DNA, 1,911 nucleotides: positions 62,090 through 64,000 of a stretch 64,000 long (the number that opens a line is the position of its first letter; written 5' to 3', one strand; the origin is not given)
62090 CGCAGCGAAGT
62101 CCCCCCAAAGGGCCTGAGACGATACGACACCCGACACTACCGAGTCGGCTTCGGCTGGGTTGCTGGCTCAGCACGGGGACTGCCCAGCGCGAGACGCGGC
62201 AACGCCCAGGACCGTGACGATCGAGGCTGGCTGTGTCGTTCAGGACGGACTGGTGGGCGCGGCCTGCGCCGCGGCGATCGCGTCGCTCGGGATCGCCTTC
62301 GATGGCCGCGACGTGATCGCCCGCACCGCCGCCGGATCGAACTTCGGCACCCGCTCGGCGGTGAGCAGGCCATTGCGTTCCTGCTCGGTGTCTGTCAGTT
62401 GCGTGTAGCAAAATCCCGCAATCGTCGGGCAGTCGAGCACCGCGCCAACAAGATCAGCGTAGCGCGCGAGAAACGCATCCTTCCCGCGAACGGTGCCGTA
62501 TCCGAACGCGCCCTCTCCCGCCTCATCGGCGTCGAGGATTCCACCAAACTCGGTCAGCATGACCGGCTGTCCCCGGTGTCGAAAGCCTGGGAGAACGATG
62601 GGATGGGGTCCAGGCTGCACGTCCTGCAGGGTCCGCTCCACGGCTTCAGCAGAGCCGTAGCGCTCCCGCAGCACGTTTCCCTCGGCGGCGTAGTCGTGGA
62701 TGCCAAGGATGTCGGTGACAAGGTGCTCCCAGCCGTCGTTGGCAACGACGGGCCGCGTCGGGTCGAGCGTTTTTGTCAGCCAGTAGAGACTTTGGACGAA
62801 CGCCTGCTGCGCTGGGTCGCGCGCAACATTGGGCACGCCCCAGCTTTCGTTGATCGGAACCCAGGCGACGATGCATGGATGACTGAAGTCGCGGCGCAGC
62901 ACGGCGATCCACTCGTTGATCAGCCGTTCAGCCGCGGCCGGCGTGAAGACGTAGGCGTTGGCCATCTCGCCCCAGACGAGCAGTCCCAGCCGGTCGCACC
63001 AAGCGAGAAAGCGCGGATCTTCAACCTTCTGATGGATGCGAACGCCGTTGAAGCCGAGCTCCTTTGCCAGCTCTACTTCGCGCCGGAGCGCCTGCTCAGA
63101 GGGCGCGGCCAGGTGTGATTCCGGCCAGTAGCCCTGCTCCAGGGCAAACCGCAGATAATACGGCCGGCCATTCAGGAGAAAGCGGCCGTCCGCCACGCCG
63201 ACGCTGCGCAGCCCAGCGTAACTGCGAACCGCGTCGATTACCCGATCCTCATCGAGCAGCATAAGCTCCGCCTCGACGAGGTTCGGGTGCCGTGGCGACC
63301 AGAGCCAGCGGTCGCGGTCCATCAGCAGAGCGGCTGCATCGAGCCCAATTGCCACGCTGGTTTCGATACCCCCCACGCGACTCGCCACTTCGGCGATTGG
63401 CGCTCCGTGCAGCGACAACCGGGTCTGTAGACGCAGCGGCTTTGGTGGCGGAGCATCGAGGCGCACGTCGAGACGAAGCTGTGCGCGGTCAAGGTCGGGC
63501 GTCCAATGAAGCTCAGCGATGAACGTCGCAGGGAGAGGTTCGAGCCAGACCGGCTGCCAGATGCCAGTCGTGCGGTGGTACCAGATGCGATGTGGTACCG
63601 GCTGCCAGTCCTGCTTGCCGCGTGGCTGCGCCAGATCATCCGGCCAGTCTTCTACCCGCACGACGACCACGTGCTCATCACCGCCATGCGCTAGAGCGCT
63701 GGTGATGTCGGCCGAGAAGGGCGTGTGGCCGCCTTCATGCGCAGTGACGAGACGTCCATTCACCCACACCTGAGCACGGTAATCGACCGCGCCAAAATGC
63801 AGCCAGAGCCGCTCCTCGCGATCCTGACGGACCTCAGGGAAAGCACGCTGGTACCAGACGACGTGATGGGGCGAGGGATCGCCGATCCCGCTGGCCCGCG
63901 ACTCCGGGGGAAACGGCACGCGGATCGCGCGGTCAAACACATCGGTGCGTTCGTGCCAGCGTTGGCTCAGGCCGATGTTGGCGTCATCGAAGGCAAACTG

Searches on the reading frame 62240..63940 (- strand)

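Call 49: search_protein_families(library=pfam, proteins=[window:62240-63940:-], max_evalue=0.001)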
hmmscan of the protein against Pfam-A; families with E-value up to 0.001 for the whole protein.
window:62240-63940:- (566 aa): 4 families
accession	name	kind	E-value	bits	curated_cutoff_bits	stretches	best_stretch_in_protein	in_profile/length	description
PF02836.23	Glyco_hydro_2_C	-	2e-12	47.3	21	1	248-442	2-198/302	Glycosyl hydrolases family 2, TIM barrel domain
PF02837.24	Glyco_hydro_2_N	-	4.9e-12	46.6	28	1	26-134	65-166/169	Glycosyl hydrolases family 2, sugar binding domain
PF22666.2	Glyco_hydro_2_N2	-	7.7e-08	33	27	1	28-98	50-119/167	Glycosyl hydrolase 2 galactose-binding domain-like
PF00703.27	Glyco_hydro_2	-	0.00018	22.7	23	1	139-245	1-109/109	Glycosyl hydrolases family 2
